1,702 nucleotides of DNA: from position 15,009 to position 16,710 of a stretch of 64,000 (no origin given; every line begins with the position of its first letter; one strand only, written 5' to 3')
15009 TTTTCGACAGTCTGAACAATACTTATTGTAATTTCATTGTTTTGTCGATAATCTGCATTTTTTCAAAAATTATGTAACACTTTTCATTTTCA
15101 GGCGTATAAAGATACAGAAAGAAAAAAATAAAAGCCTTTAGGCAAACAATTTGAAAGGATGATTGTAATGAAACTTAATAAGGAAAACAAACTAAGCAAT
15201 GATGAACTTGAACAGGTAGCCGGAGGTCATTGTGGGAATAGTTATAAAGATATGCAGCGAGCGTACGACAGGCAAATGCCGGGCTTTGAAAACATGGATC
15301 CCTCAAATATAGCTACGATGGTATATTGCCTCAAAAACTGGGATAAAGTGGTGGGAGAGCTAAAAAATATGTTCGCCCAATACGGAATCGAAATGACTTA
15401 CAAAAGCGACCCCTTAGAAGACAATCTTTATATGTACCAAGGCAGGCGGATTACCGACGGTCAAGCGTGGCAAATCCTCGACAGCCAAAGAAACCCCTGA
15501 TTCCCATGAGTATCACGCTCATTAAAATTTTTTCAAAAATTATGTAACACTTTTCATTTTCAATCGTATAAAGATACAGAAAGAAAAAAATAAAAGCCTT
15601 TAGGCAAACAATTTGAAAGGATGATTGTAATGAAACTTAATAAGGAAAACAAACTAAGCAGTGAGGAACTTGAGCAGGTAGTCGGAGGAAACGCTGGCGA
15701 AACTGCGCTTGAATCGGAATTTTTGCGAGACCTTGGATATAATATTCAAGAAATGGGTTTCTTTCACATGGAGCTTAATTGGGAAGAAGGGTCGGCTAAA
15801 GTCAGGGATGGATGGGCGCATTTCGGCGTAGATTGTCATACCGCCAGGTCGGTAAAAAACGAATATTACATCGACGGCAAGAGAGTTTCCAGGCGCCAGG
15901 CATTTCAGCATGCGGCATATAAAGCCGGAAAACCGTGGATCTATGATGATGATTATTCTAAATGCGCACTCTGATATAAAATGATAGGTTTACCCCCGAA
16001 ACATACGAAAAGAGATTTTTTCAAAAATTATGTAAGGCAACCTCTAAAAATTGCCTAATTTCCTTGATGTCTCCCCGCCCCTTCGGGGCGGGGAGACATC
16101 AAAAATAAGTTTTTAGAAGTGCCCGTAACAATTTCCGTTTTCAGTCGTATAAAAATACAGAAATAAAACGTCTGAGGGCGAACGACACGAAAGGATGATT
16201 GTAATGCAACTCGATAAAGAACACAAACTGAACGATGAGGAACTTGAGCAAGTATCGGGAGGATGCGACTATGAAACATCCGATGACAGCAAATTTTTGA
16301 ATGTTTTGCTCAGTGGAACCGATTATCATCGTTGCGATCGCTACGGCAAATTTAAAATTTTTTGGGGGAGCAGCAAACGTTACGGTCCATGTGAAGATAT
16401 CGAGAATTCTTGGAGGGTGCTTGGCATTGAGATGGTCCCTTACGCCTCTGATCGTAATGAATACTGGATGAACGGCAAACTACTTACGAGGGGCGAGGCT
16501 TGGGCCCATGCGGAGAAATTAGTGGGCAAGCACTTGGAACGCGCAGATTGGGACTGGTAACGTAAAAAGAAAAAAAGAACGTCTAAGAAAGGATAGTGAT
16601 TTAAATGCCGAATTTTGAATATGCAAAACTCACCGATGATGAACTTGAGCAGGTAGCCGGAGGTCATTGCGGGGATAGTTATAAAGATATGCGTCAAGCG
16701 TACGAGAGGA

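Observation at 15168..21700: Nine paralogous double-glycine-leader genes with unusually large, hydrophilic cargo domains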

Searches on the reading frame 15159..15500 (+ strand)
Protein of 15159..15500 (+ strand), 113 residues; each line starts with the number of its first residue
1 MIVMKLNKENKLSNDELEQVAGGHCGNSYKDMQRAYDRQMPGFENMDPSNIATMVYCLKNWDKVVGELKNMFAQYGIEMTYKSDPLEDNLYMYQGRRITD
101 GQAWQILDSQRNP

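Call 3: search_protein_families(library=pfam, proteins=[window:15159-15500:+], max_evalue=1)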
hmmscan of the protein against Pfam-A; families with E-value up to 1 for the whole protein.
window:15159-15500:+ (113 aa): 4 families
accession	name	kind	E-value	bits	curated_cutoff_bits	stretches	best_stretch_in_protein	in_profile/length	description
PF21698.3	Spo16_C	-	0.045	13.9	27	1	1-20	10-29/43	Spo16 protein, C-terminal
PF10439.15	Bacteriocin_IIc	-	0.046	14.1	27.1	1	11-29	6-28/59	Bacteriocin class II with double-glycine leader peptide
PF03047.20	ComC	-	0.13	12.5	20.4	1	6-24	7-25/31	COMC family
PF03683.19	UPF0175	-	0.26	11.4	27.9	0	91-111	27-47/75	Uncharacterised protein family (UPF0175)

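Call 4: search_protein_families(library=ncbifam, proteins=[window:15159-15500:+], max_evalue=1)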
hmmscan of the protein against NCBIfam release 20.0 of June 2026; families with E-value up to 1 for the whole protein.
window:15159-15500:+ (113 aa): 6 families
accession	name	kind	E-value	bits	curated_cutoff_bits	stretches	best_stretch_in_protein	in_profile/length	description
NF038167.1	cyan_ocin_like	subfamily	0.02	15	32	1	8-30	7-23/72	CTB family bacteriocin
TIGR04149.1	GG_sam_targ_CFB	domain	0.026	14.4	25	1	5-27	8-33/43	TIGR04149 family rSAM-modified RiPP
NF051854.1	TransRegAosR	equivalog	0.032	14.1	260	1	4-52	37-85/191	oxidative stress transcriptional regulator AosR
NF033456.1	RiPP_CCRG-2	domain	0.073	13.1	24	1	12-23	6-17/18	CCRG-2 family RiPP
TIGR01847.1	bacteriocin_sig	domain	0.15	12.8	15.7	1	11-23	3-15/15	bacteriocin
NF038097.1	KCGN_DNA_rpt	domain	0.35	11.1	26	1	25-31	15-21/21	KCGN motif-containing spurious repeat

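Call 20: find_homologous_proteins(query=window:15159-15500:+, max_evalue=0.001)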
Query window:15159-15500:+ (113 aa): 10 proteins with E <= 0.001 among 10 candidates.
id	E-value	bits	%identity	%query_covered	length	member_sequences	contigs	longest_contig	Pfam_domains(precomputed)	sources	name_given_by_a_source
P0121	2.0e-68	246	98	97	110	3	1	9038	-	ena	-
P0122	9.8e-61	221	83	100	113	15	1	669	-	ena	-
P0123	1.9e-59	217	85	98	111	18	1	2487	-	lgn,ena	-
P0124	2.5e-59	216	84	97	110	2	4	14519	-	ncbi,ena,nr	ncbi:MAG: hypothetical protein IKN43_06780 [Selenomonadaceae bacterium]|nr:hypothetical protein [Sel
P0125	7.1e-59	215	83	100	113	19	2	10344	-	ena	-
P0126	7.0e-57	208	81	97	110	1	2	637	-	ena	-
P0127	1.0e-56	208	85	95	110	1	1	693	-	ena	-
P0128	7.0e-31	125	52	94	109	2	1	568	-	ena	-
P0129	7.9e-31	125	51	94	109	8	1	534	-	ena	-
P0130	7.1e-25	105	49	91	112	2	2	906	-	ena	-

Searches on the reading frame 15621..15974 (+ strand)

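Call 3: search_protein_families(library=pfam, proteins=[window:15621-15974:+], max_evalue=1)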
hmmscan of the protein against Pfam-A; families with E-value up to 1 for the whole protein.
window:15621-15974:+ (117 aa): 1 family
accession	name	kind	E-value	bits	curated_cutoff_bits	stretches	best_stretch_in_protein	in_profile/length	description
PF04604.19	L_biotic_typeA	-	0.22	11.9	21.7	1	10-26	13-29/50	Type-A lantibiotic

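Call 4: search_protein_families(library=ncbifam, proteins=[window:15621-15974:+], max_evalue=1)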
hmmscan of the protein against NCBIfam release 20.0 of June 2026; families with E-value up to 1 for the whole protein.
window:15621-15974:+ (117 aa): 4 families
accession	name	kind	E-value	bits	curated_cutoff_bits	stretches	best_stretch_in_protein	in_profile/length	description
TIGR04149.1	GG_sam_targ_CFB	domain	0.013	15.4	25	1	5-24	8-29/43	TIGR04149 family rSAM-modified RiPP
NF038167.1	cyan_ocin_like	subfamily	0.062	13.5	32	1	8-34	7-32/72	CTB family bacteriocin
NF040664.1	HEC_x9_TCC_lant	equivalog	0.11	12.7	46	1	11-26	2-18/39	lacticin 481 family lantibiotic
NF000265.2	OKP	exception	0.23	10.6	620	1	16-64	133-176/286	OKP family broad-spectrum class A beta-lactamase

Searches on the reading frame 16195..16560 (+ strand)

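Call 3: search_protein_families(library=pfam, proteins=[window:16195-16560:+], max_evalue=1)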
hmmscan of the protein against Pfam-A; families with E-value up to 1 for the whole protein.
window:16195-16560:+ (121 aa): 1 family
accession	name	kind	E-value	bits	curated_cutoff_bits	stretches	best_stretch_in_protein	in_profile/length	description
PF21698.3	Spo16_C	-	0.24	11.6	27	1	1-20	10-29/43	Spo16 protein, C-terminal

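Call 4: search_protein_families(library=ncbifam, proteins=[window:16195-16560:+], max_evalue=1)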
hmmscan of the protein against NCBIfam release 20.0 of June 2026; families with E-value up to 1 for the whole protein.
window:16195-16560:+ (121 aa): 3 families
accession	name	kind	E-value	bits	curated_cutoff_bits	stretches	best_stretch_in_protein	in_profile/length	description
TIGR03949.1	bact_IIb_cerein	subfamily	0.016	15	21.5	1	11-24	3-16/45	class IIb bacteriocin, lactobin A/cerein 7B family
TIGR01847.1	bacteriocin_sig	domain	0.03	15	15.7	1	11-23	3-15/15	bacteriocin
NF038167.1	cyan_ocin_like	subfamily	0.12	12.5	32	1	11-34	10-32/72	CTB family bacteriocin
